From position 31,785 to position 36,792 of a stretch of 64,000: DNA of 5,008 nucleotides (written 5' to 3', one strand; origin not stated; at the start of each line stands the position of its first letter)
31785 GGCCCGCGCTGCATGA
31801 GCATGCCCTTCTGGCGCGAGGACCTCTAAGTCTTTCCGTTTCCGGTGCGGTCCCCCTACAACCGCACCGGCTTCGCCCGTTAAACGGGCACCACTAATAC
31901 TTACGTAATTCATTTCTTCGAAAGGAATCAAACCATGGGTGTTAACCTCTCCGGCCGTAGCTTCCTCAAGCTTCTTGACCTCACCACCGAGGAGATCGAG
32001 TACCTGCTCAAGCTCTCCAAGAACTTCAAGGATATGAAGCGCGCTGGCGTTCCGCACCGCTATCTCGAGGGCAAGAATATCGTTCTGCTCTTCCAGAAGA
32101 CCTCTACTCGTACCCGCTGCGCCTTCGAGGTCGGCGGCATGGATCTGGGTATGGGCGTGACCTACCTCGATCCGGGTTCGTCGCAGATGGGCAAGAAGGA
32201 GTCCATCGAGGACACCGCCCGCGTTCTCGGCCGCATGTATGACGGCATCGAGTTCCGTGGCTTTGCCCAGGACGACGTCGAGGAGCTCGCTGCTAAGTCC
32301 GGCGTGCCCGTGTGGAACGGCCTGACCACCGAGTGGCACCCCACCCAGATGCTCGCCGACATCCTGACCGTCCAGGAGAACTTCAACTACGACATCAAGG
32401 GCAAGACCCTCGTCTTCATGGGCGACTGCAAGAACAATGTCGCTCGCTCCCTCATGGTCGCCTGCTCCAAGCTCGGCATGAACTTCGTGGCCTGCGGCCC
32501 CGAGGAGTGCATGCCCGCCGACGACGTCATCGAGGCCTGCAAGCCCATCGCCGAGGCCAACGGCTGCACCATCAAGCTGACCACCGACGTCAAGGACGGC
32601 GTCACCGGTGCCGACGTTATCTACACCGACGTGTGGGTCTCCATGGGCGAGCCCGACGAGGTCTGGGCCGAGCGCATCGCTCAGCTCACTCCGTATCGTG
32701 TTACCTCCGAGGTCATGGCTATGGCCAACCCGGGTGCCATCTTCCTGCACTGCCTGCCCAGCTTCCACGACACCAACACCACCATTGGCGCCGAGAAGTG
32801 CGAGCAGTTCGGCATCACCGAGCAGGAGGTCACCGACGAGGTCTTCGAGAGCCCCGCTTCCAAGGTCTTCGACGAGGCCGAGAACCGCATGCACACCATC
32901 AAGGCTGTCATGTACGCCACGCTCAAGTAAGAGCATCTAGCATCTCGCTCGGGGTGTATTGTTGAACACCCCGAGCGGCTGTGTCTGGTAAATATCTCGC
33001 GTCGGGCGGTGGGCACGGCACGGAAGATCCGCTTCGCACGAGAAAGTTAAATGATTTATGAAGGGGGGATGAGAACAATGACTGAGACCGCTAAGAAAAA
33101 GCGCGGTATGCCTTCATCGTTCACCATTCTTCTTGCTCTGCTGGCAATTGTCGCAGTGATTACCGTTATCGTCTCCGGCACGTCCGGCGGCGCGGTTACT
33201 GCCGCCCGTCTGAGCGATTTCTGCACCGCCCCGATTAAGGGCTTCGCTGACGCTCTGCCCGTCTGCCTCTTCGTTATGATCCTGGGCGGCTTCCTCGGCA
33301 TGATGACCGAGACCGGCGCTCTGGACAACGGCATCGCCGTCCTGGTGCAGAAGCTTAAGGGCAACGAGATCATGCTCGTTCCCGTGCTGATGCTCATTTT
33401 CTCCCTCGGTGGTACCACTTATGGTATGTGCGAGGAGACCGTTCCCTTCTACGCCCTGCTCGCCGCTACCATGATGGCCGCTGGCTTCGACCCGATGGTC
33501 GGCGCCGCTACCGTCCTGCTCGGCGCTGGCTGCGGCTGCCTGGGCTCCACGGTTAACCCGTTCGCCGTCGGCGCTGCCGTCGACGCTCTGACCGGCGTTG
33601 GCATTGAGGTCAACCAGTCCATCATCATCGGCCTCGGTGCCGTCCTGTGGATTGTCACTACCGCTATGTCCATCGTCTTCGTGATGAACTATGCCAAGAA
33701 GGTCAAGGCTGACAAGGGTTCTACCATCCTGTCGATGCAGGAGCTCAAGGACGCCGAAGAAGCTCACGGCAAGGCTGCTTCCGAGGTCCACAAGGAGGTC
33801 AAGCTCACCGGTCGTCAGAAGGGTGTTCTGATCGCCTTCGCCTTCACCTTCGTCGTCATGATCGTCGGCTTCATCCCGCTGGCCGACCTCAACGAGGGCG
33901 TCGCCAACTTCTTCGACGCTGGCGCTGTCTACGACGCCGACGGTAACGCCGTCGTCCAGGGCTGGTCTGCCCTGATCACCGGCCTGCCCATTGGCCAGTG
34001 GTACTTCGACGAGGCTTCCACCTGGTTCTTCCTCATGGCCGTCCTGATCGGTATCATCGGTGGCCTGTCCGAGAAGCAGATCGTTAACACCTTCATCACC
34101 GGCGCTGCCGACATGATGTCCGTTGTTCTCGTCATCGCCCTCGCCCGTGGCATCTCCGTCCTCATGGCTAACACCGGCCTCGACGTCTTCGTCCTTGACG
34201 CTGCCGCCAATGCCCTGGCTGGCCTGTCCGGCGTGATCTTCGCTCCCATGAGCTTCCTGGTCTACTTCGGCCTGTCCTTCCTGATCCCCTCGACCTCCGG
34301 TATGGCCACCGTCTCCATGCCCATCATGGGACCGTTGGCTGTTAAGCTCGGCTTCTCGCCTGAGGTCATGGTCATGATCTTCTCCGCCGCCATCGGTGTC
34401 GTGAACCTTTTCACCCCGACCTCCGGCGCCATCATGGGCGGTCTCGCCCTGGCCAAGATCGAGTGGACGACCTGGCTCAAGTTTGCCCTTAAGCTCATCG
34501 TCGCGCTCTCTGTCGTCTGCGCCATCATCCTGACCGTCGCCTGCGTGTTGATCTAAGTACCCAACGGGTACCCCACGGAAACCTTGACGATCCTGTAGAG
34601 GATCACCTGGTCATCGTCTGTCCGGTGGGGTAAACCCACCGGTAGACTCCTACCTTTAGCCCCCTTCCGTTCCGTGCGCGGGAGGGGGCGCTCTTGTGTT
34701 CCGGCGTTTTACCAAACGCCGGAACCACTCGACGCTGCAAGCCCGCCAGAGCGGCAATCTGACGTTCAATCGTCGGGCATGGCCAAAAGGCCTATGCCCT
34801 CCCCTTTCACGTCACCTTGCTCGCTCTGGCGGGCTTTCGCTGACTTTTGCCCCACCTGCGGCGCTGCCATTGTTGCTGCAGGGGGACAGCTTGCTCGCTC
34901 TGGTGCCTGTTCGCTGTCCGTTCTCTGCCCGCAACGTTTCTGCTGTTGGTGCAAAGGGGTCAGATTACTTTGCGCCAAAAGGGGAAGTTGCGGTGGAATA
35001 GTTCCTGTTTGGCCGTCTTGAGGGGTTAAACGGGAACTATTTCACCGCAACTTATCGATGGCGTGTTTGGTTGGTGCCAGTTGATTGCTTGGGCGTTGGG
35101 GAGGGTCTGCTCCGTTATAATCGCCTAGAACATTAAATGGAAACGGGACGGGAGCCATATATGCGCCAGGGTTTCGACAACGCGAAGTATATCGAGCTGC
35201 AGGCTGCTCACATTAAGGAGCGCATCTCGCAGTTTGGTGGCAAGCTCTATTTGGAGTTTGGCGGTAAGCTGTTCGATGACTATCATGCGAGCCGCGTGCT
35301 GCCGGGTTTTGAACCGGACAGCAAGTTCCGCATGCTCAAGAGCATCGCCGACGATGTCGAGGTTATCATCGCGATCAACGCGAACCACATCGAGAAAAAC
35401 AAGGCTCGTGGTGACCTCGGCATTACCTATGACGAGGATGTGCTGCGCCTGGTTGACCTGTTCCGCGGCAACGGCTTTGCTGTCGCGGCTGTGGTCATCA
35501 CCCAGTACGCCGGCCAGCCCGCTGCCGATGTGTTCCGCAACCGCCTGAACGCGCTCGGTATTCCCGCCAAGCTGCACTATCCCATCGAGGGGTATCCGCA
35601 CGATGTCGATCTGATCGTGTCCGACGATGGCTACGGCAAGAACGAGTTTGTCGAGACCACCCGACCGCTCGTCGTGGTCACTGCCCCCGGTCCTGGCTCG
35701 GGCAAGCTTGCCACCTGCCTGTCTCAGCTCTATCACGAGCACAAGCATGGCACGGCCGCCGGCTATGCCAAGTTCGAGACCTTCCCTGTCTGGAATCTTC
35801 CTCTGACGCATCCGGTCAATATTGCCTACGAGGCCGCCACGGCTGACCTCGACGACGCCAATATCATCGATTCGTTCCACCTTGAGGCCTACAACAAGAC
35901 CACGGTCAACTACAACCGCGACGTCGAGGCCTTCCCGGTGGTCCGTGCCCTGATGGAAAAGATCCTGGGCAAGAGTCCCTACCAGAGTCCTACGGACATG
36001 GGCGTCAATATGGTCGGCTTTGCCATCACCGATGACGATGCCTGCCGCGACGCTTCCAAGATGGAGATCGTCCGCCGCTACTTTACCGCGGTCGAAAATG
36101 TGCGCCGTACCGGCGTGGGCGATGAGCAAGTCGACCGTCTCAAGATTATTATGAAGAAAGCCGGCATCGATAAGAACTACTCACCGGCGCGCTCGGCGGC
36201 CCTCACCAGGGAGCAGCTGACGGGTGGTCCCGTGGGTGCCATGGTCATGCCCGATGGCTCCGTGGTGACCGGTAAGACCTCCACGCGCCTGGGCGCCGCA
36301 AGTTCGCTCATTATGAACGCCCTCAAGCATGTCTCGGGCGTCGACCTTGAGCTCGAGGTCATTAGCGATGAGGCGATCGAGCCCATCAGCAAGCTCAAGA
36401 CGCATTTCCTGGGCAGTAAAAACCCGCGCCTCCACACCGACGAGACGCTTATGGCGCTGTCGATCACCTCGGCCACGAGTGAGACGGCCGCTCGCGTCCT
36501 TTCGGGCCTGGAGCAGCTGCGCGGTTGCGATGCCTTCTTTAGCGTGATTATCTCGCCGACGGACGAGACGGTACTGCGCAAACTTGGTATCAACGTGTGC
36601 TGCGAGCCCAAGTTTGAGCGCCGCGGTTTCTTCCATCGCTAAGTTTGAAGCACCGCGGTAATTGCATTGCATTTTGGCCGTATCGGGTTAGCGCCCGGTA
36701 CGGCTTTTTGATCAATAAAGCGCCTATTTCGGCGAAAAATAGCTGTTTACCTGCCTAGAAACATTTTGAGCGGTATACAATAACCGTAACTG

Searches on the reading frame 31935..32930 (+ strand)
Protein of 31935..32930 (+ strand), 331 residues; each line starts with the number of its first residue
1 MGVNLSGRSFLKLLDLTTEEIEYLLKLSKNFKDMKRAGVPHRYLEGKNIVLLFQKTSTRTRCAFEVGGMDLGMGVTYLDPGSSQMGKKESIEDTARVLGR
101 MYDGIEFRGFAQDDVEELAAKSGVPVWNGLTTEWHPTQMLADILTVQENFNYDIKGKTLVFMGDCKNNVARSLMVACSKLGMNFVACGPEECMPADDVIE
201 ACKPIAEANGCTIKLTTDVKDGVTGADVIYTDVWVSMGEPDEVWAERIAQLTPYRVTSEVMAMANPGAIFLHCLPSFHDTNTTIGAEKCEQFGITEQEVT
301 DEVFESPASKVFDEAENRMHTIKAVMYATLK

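Call 6: search_protein_families(library=pfam, proteins=[window:31935-32930:+])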
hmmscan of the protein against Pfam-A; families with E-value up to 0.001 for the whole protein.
window:31935-32930:+ (331 aa): 2 families
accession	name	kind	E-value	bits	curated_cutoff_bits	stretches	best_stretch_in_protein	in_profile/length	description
PF00185.30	OTCace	-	9.6e-54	182.1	29.4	1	155-328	1-156/157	Aspartate/ornithine carbamoyltransferase, Asp/Orn binding domain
PF02729.26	OTCace_N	-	1.7e-46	158.5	29.9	1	8-148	1-148/148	Aspartate/ornithine carbamoyltransferase, carbamoyl-P binding domain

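Call 16: find_encoding_contigs(protein=window:31935-32930:+, flank=7000, max_places=10)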
Protein window:31935-32930:+ (331 aa): 20 contigs read that carry it; 10 places shown.
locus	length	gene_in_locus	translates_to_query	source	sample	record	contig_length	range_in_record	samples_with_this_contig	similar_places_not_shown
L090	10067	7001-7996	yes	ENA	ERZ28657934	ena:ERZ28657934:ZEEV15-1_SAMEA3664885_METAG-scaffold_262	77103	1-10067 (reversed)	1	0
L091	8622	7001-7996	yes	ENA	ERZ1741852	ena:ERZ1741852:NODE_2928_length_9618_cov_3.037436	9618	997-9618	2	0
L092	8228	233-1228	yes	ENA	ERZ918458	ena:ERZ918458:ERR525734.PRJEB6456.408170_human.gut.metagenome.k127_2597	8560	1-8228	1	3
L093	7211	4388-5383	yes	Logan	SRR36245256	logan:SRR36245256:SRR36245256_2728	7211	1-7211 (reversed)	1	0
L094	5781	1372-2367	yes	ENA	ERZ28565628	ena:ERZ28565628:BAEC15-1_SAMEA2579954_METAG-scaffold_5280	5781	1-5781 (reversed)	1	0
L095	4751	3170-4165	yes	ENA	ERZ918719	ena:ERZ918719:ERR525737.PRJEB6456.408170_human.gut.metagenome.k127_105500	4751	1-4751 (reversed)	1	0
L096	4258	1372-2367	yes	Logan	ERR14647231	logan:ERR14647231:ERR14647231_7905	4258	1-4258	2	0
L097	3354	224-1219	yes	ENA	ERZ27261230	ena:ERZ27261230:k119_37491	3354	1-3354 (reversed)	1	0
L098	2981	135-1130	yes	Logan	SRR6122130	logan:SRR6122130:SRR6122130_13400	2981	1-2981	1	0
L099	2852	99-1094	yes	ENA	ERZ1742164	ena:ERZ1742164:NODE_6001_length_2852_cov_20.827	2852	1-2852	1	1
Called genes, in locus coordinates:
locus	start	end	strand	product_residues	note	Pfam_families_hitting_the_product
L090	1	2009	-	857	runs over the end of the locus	PF13089:PP_kinase_N, PF02503:PP_kinase, PF17941:PP_kinase_C_1, PF13091:PLDc_2 (faint), PF13090:PP_kinase_C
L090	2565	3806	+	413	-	PF02274:ADI, PF19420:DDAH_eukar (faint)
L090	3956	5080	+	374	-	PF00155:Aminotran_1_2, PF00266:Aminotran_5, PF01053:Cys_Met_Meta_PP, PF01212:Beta_elim_lyase (weak)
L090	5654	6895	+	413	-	PF02274:ADI, PF19420:DDAH_eukar (faint)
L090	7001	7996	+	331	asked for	PF02729:OTCace_N, PF00185:OTCace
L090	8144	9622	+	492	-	PF13726:Na_H_antiport_2 (faint), PF03606:DcuC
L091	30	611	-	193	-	PF02545:Maf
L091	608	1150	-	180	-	PF01965:DJ-1_PfpI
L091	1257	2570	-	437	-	PF05958:tRNA_U5-meth_tr, PF05175:MTS, PF02475:TRM5-TYW2_MTfase (weak), PF03602:Cons_hypoth95 (weak)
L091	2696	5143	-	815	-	PF13089:PP_kinase_N, PF02503:PP_kinase, PF17941:PP_kinase_C_1, PF13091:PLDc_2 (faint), PF13090:PP_kinase_C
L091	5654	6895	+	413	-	PF02274:ADI, PF19420:DDAH_eukar (faint)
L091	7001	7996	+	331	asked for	PF02729:OTCace_N, PF00185:OTCace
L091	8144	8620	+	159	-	?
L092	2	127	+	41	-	PF02274:ADI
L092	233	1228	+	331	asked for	PF02729:OTCace_N, PF00185:OTCace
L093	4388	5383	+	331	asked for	PF02729:OTCace_N, PF00185:OTCace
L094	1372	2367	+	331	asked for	PF02729:OTCace_N, PF00185:OTCace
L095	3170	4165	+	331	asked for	PF02729:OTCace_N, PF00185:OTCace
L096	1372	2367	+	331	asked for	PF02729:OTCace_N, PF00185:OTCace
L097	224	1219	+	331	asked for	PF02729:OTCace_N, PF00185:OTCace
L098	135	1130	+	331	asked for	PF02729:OTCace_N, PF00185:OTCace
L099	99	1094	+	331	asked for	PF02729:OTCace_N, PF00185:OTCace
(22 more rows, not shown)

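Call 36: search_protein_families(library=ncbifam, proteins=[window:31935-32930:+], max_evalue=1e-10)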
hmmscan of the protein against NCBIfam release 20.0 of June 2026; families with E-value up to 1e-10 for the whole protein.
window:31935-32930:+ (331 aa): 16 families
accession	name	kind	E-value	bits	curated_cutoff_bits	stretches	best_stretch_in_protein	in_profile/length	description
NF003286.0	PRK04284.1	subfamily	1.2e-146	488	515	1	4-330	3-330/332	ornithine carbamoyltransferase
TIGR00658.1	orni_carb_tr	equivalog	1.4e-121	405.3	280.85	1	8-330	1-303/304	ornithine carbamoyltransferase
NF009213.0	PRK12562.1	subfamily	6.3e-121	403.8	559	1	7-330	6-332/334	ornithine carbamoyltransferase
NF002470.0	PRK01713.1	equivalog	1.3e-119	399.6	545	1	1-330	1-333/334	ornithine carbamoyltransferase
NF001986.0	PRK00779.1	subfamily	2.5e-97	325.7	306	1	5-282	3-273/307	ornithine carbamoyltransferase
TIGR04384.1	putr_carbamoyl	exception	9.5e-79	264.9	500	1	10-327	2-304/330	putrescine carbamoyltransferase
NF011380.0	PRK14805.1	equivalog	2.7e-71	240.1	421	1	9-329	3-299/302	ornithine carbamoyltransferase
NF002032.1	PRK00856.1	equivalog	4.1e-40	137.8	263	1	9-290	2-274/297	aspartate carbamoyltransferase catalytic subunit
NF003384.0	PRK04523.1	equivalog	1.5e-39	136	288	1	8-276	4-296/336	N-acetylornithine carbamoyltransferase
TIGR00670.1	asp_carb_tr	equivalog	2.6e-37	128.6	236.95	1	10-288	3-278/304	aspartate carbamoyltransferase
NF011379.0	PRK14804.1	equivalog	5.2e-34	117.8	373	1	15-328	14-307/311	ornithine carbamoyltransferase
NF008853.0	PRK11891.1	equivalog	7.2e-25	87.5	560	1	13-275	94-357/430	aspartate carbamoyltransferase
NF005538.0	PRK07200.1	equivalog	1.5e-22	80.2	453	0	135-327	165-373/396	knotted carbamoyltransferase YgeW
TIGR03316.1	ygeW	equivalog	2.3e-22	79.5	500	0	8-108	19-119/391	knotted carbamoyltransferase YgeW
NF006046.0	PRK08192.1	equivalog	3e-22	79.3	512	1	5-231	4-233/339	aspartate carbamoyltransferase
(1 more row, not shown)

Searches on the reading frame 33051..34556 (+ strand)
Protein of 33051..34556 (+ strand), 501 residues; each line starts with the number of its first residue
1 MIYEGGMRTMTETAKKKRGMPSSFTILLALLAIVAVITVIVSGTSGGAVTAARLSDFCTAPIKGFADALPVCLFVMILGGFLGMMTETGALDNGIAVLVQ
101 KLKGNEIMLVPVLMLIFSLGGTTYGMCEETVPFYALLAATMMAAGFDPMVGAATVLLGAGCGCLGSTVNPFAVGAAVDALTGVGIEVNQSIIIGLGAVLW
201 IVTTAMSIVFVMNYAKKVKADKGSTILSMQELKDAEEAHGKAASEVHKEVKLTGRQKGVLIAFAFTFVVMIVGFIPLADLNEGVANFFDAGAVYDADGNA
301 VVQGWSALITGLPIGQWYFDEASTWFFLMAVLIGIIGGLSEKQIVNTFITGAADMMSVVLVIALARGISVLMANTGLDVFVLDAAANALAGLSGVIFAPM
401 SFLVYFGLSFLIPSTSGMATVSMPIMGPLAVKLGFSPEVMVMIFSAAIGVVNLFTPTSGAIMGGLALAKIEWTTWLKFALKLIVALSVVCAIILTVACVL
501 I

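Call 6: search_protein_families(library=pfam, proteins=[window:33051-34556:+])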
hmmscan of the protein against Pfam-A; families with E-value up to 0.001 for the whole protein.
window:33051-34556:+ (501 aa): 2 families
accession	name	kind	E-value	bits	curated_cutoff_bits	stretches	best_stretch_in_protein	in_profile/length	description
PF03606.21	DcuC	-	1.8e-82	277.8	23.1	1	62-496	69-458/461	C4-dicarboxylate anaerobic carrier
PF13726.12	Na_H_antiport_2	-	2e-06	28.3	29.8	1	25-99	10-84/87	Na+-H+ antiporter family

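Call 36: search_protein_families(library=ncbifam, proteins=[window:33078-34556:+], max_evalue=1e-10)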
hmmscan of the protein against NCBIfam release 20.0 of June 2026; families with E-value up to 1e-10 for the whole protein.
window:33078-34556:+ (492 aa): 1 family
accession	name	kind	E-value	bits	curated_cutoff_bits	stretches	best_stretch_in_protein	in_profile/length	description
NF008611.1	PRK11588.1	equivalog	5e-60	203.6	500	2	57-270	93-295/492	putative basic amino acid antiporter YfcC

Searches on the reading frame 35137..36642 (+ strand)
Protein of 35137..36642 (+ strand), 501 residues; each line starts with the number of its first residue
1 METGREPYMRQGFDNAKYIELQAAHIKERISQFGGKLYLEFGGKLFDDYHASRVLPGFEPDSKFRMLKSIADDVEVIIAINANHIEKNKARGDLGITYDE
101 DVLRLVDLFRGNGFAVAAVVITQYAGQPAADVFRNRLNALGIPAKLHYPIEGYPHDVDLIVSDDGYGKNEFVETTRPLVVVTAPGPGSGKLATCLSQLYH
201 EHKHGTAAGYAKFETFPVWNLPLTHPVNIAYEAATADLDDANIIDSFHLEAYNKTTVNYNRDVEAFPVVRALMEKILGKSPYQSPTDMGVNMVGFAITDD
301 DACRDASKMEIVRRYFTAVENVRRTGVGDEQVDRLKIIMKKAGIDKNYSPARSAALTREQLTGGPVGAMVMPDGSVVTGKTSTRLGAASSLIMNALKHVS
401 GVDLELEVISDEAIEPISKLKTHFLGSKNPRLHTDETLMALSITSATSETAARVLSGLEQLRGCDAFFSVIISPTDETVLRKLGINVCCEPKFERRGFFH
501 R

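Call 6: search_protein_families(library=pfam, proteins=[window:35137-36642:+])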
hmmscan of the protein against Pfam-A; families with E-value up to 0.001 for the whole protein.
window:35137-36642:+ (501 aa): 2 families
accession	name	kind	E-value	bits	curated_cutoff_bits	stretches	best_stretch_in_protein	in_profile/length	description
PF08903.17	DUF1846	-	2.5e-175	582.5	27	1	12-342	2-332/333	Domain of unknown function DUF1846, N-terminal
PF20921.3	DUF1846_C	-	4.4e-57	192.5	27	1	350-498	4-152/153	Domain of unknown function DUF1846, C-terminal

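Call 17: find_encoding_contigs(protein=window:35137-36642:+, flank=10000, max_places=10)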
Protein window:35137-36642:+ (501 aa): 24 contigs read that carry it; 10 places shown.
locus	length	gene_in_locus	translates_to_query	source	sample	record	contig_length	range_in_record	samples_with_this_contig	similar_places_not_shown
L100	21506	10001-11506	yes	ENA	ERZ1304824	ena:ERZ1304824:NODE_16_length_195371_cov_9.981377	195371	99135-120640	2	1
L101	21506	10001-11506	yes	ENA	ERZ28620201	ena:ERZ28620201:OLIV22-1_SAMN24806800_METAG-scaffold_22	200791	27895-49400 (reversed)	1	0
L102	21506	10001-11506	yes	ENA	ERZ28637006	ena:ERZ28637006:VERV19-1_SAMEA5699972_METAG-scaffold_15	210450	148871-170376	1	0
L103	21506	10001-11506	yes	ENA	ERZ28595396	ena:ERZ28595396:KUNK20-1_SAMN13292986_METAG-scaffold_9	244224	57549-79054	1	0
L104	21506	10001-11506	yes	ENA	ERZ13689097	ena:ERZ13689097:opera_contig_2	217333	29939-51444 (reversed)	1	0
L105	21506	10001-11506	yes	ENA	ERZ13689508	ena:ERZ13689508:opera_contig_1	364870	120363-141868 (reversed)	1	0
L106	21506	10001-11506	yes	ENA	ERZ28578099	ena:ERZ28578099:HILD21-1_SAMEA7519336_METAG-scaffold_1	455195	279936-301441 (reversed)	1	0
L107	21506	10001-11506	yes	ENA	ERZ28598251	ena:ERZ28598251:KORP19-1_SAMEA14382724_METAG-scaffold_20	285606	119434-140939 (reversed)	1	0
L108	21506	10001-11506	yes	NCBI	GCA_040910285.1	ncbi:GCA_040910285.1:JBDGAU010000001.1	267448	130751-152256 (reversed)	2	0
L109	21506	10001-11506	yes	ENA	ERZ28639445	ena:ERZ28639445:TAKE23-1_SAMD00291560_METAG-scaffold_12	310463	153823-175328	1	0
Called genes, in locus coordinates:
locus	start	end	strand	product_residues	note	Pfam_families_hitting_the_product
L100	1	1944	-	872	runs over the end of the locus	PF13089:PP_kinase_N, PF02503:PP_kinase, PF17941:PP_kinase_C_1, PF13091:PLDc_2 (faint), PF13090:PP_kinase_C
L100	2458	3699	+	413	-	PF02274:ADI, PF19420:DDAH_eukar (faint)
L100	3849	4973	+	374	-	PF00155:Aminotran_1_2, PF00266:Aminotran_5, PF01053:Cys_Met_Meta_PP, PF01212:Beta_elim_lyase (weak)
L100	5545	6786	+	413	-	PF02274:ADI, PF19420:DDAH_eukar (faint)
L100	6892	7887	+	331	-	PF02729:OTCace_N, PF00185:OTCace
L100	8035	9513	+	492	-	PF13726:Na_H_antiport_2 (faint), PF03606:DcuC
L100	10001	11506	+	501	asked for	PF08903:DUF1846, PF20921:DUF1846_C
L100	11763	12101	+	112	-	-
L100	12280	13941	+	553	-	PF06418:CTP_synth_N, PF00117:GATase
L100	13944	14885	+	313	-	PF02899:Phage_int_SAM_1, PF00589:Phage_integrase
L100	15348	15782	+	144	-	PF02381:MraZ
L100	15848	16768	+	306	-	PF01795:Methyltransf_5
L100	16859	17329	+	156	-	-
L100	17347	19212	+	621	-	PF03717:PBP_dimer, PF21922:PBP_dimer_2 (faint), PF00905:Transpeptidase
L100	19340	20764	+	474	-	PF01225:Mur_ligase, PF08245:Mur_ligase_M, PF02875:Mur_ligase_C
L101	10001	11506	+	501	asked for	PF08903:DUF1846, PF20921:DUF1846_C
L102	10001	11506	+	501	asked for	PF08903:DUF1846, PF20921:DUF1846_C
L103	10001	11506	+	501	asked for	PF08903:DUF1846, PF20921:DUF1846_C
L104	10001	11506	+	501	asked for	PF08903:DUF1846, PF20921:DUF1846_C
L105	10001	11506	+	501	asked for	PF08903:DUF1846, PF20921:DUF1846_C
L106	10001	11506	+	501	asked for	PF08903:DUF1846, PF20921:DUF1846_C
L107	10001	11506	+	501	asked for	PF08903:DUF1846, PF20921:DUF1846_C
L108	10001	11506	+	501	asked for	PF08903:DUF1846, PF20921:DUF1846_C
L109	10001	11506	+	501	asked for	PF08903:DUF1846, PF20921:DUF1846_C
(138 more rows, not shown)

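Call 36: search_protein_families(library=ncbifam, proteins=[window:35137-36642:+], max_evalue=1e-10)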
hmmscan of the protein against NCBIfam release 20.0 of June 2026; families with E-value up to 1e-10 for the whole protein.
window:35137-36642:+ (501 aa): 1 family
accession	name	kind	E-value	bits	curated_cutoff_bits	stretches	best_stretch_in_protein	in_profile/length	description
NF010184.0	PRK13663.1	equivalog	8.4e-240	796.5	631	1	9-500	2-493/494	hypothetical protein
